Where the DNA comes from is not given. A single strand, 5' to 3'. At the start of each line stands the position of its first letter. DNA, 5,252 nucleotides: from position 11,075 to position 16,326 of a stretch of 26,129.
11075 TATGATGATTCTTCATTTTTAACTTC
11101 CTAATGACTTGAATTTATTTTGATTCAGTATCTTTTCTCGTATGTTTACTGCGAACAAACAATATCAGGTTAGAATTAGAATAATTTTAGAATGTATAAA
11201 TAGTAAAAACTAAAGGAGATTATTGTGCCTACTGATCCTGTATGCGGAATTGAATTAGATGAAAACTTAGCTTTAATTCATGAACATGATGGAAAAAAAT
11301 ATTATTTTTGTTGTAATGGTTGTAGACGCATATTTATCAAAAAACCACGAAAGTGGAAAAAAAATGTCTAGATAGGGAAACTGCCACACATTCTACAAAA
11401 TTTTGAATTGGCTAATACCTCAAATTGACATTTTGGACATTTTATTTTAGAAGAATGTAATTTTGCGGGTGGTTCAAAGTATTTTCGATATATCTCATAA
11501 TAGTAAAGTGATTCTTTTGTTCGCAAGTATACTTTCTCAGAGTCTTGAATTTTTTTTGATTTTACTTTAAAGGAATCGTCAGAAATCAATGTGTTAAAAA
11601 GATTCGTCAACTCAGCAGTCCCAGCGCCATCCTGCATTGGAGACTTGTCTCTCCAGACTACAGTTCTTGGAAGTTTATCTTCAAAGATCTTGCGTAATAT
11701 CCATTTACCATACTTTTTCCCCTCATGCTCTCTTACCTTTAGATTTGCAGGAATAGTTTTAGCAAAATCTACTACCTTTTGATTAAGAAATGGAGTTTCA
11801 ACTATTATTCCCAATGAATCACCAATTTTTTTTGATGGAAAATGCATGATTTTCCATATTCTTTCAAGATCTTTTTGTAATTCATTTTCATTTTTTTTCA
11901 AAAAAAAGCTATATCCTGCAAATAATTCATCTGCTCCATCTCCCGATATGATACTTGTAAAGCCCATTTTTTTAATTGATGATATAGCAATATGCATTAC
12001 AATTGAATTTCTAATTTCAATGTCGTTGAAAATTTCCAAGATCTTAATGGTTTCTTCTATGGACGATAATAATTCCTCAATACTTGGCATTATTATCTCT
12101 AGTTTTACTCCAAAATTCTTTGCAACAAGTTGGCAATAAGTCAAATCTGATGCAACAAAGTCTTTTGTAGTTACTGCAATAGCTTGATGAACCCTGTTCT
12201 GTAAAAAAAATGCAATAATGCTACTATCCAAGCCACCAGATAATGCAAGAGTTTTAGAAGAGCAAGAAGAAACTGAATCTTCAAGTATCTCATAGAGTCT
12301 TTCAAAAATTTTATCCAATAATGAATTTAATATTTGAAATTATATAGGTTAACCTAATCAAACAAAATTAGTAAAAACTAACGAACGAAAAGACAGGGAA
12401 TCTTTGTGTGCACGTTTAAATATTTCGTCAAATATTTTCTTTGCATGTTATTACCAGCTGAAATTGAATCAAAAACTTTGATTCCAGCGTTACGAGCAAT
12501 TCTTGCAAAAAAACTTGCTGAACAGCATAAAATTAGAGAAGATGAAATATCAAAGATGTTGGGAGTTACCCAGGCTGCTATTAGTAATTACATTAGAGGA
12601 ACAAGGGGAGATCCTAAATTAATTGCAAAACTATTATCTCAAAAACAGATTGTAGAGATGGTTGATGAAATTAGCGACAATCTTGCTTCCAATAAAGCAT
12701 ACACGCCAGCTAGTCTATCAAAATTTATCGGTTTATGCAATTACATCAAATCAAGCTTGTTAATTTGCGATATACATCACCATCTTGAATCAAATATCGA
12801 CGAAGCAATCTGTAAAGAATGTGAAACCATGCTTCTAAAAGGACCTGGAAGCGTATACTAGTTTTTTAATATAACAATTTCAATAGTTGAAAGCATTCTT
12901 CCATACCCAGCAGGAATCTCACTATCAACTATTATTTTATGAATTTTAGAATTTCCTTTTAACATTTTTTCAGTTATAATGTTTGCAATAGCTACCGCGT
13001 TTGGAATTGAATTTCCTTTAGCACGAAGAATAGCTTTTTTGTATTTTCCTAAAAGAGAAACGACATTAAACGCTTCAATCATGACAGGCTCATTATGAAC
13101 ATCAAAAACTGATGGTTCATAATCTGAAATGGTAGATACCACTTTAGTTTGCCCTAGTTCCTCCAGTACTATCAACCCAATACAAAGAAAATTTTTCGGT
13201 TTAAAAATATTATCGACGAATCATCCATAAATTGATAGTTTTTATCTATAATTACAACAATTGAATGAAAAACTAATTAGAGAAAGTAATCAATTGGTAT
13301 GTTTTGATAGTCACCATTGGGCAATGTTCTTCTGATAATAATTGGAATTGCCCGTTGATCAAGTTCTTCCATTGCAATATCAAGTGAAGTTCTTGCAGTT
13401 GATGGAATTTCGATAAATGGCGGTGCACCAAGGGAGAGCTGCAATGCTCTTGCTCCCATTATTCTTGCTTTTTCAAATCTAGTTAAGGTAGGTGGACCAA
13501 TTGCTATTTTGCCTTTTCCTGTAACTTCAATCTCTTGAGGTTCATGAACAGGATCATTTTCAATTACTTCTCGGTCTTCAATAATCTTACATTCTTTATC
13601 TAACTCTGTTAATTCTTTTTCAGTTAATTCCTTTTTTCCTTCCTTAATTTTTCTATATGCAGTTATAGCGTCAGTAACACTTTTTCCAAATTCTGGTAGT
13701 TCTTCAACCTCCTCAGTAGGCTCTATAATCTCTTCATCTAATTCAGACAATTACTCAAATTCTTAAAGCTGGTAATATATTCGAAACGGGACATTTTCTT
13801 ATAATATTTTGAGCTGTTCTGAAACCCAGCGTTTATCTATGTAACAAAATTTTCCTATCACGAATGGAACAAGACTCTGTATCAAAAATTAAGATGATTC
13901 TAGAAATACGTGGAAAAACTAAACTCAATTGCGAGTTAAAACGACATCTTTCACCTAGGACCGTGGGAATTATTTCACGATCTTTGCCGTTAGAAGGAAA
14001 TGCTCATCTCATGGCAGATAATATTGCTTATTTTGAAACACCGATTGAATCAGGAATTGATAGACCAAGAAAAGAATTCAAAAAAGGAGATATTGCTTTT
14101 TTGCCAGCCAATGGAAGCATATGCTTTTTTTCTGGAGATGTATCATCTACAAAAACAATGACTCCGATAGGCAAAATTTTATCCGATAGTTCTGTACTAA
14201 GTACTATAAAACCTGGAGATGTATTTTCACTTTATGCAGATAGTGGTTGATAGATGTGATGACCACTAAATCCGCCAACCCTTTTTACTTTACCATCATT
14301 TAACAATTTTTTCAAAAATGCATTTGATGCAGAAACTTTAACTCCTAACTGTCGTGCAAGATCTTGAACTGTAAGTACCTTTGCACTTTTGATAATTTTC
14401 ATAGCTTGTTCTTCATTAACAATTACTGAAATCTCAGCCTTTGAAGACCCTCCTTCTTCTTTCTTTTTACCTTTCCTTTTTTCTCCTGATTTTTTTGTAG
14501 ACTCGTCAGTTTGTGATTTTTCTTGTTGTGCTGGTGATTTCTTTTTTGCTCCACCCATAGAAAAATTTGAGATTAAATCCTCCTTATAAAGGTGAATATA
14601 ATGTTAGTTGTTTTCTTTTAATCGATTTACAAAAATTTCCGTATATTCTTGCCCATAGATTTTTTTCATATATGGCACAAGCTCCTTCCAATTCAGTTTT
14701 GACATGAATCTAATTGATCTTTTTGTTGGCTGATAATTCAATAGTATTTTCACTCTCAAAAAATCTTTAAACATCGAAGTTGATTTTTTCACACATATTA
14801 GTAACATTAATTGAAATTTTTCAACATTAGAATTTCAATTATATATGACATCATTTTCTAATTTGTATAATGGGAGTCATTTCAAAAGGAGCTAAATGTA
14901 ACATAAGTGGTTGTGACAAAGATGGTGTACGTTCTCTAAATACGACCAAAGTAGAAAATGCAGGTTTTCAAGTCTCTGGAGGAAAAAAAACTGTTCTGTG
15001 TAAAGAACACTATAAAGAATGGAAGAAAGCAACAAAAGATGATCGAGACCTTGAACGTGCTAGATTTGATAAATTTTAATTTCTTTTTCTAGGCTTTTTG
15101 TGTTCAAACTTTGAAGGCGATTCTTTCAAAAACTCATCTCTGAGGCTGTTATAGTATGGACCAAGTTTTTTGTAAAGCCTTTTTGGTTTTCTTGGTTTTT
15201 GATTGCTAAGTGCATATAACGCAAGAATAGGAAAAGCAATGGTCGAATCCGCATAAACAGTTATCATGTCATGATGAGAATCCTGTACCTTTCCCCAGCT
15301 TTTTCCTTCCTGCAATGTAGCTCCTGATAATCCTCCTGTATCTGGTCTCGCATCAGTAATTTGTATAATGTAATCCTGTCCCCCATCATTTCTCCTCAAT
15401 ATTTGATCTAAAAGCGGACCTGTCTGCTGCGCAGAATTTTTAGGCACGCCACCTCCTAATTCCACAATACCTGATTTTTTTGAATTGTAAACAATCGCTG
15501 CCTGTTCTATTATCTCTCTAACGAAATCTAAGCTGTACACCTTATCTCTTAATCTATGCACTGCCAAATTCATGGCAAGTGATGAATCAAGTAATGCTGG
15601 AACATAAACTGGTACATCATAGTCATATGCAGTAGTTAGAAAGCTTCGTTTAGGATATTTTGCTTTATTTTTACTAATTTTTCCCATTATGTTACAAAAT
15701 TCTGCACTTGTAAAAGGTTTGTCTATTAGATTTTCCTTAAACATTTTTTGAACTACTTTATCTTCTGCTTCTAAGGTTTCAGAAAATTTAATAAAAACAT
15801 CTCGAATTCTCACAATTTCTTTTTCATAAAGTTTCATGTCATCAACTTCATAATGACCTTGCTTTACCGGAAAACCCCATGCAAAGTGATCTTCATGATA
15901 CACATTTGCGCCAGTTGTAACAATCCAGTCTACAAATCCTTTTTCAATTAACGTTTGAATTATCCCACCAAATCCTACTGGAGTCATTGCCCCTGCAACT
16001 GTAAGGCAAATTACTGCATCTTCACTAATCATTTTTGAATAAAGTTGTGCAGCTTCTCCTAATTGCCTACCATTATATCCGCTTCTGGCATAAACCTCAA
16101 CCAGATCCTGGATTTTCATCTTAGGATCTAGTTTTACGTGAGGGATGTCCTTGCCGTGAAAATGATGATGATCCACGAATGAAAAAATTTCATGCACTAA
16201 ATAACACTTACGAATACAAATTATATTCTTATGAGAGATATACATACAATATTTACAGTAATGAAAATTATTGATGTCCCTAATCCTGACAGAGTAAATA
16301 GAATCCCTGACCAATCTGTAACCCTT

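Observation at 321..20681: Recurrent 17-bp palindrome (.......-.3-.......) in front of the accessory genes: candidate dispersed regulon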

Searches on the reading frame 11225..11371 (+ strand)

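Call 7: search_protein_families(library=pfam, proteins=[window:11225-11371:+], max_evalue=0.01)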
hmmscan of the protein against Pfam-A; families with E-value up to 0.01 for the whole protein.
window:11225-11371:+ (48 aa): 5 families
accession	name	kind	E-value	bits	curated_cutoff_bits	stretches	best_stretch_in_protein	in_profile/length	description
PF04945.19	YHS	-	9.2e-11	42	30.3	1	3-46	2-45/47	YHS domain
PF24273.1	TRASH_HVO_1752_C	-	4.1e-05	24.1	27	1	19-40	18-39/47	HVO_1752, C-terminal TRASH domain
PF08394.17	Arc_trans_TRASH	-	6.8e-05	23.3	27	1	7-40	6-38/43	Archaeal TRASH domain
PF12156.14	ATPase-cat_bd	-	0.0002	22.5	27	1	7-36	5-34/86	Putative metal-binding domain of cation transport ATPase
PF11494.13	Ta0938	-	0.0088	16.9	27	1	19-46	16-43/92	Ta0938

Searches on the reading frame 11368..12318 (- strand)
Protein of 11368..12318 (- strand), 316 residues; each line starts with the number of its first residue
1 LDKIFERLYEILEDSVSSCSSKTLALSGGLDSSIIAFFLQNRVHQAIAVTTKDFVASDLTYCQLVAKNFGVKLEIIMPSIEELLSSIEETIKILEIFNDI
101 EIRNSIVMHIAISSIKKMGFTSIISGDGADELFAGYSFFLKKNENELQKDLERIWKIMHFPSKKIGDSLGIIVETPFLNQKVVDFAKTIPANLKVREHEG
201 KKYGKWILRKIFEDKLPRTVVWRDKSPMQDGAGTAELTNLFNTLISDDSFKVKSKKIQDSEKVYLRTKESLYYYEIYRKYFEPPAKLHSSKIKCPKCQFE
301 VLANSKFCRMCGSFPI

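Call 7: search_protein_families(library=pfam, proteins=[window:11368-12318:-], max_evalue=0.01)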
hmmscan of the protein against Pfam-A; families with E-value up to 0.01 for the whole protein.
window:11368-12318:- (316 aa): 6 families
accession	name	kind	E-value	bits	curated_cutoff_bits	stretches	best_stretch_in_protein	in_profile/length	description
PF00733.27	Asn_synthase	-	5.8e-38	131.9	21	2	12-146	6-145/354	Asparagine synthase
PF02540.23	NAD_synthase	-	3.6e-05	23.4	21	1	5-136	2-137/242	NAD synthase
PF13240.11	Zn_Ribbon_1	-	6.6e-05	23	25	1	293-313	1-21/23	zinc-ribbon domain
PF12773.13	DZR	-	0.0008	20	27.3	1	292-312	25-45/45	Double zinc ribbon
PF06508.19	QueC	-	0.00084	19.3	22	1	25-129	5-122/210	Queuosine biosynthesis protein QueC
PF03054.22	tRNA_Me_trans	-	0.0094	16.1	20.6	0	24-55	5-36/202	tRNA methyl transferase HUP domain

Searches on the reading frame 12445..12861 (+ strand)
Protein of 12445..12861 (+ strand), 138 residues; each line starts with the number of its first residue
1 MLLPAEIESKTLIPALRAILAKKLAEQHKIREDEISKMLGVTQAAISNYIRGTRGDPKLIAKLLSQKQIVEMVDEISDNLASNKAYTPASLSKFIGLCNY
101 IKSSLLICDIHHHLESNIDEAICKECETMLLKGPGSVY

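Call 7: search_protein_families(library=pfam, proteins=[window:12445-12861:+], max_evalue=0.01)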
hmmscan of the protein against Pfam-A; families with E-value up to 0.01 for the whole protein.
window:12445-12861:+ (138 aa): 3 families
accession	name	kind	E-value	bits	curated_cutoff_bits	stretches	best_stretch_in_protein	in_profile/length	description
PF01381.28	HTH_3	-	2e-05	25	23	1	22-57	2-36/55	Helix-turn-helix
PF17762.8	HTH_ParB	-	0.00077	20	22.6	1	21-69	12-59/102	ParB HTH domain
PF16104.10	FPRL1_inhibitor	-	0.002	18.7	27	1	20-79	11-70/105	Formyl peptide receptor-like 1 inhibitory protein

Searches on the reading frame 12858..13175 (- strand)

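Call 7: search_protein_families(library=pfam, proteins=[window:12858-13175:-], max_evalue=0.01)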
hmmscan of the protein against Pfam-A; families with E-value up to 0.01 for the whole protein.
window:12858-13175:- (105 aa): 1 family
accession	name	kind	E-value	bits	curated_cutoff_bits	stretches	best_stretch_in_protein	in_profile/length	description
PF01918.27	Alba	-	2e-07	31.1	25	1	30-81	10-62/66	Alba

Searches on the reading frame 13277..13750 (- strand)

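Call 7: search_protein_families(library=pfam, proteins=[window:13277-13750:-], max_evalue=0.01)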
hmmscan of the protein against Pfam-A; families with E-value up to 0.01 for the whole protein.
window:13277-13750:- (157 aa): 1 family
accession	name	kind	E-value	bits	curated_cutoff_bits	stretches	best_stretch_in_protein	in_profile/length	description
PF01192.27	RNA_pol_Rpb6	-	1.7e-09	38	26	1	87-137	5-53/53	RNA polymerase Rpb6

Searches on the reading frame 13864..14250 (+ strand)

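Call 8: search_protein_families(library=pfam, proteins=[window:13864-14250:+], max_evalue=0.01)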
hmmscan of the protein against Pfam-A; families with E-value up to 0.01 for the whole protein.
window:13864-14250:+ (128 aa): 2 families
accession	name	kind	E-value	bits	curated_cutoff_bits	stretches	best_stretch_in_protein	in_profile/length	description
PF04126.18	Cyclophil_like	-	4.3e-11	43.1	27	1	11-119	5-115/120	Cyclophilin-like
PF18050.6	Cyclophil_like2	-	1.1e-06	29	22.7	1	50-116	34-104/115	Cyclophilin-like family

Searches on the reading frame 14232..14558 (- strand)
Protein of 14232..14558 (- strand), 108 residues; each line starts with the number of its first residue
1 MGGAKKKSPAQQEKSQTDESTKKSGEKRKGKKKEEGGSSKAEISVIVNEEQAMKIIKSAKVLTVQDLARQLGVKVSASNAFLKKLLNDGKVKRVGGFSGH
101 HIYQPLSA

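Call 8: search_protein_families(library=pfam, proteins=[window:14232-14558:-], max_evalue=0.01)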
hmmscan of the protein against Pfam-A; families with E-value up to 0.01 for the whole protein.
window:14232-14558:- (108 aa): 6 families
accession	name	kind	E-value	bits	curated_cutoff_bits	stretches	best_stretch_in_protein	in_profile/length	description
PF03297.21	Ribosomal_S25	-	9.6e-10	39.1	28.8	1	12-103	3-98/101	S25 ribosomal protein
PF13412.12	HTH_24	-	2.8e-05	24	21.9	1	55-92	11-48/48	Winged helix-turn-helix DNA-binding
PF05285.17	SDA1_dom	-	0.0011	19.9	27.8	1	9-69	26-89/151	SDA1, conserved domain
PF16365.12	EutK_C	-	0.0012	19.2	27.5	1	59-95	12-48/52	Ethanolamine utilization protein EutK C-terminus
PF01047.28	MarR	-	0.0024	18.2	24.6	1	53-93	9-49/59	MarR family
PF01978.25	TrmB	-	0.0037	17.5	25.6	1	58-107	19-66/68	Sugar-specific transcriptional regulator TrmB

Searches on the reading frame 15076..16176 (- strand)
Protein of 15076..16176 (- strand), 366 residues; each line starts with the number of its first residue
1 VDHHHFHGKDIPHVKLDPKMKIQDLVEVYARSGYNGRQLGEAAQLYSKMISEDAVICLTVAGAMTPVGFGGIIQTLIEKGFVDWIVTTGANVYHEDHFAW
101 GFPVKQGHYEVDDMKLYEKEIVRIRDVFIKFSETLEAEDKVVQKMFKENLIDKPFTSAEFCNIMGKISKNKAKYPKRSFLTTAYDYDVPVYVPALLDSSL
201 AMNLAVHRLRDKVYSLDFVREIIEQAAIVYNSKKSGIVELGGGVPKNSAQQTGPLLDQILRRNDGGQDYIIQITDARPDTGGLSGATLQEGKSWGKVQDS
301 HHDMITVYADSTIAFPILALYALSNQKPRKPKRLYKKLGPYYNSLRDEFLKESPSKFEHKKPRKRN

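Call 8: search_protein_families(library=pfam, proteins=[window:15076-16176:-], max_evalue=0.01)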
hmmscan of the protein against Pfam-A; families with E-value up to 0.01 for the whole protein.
window:15076-16176:- (366 aa): 1 family
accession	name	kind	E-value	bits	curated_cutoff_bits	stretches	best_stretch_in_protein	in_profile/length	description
PF01916.23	DS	-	6.3e-83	278.8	27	1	24-320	1-286/288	Deoxyhypusine synthase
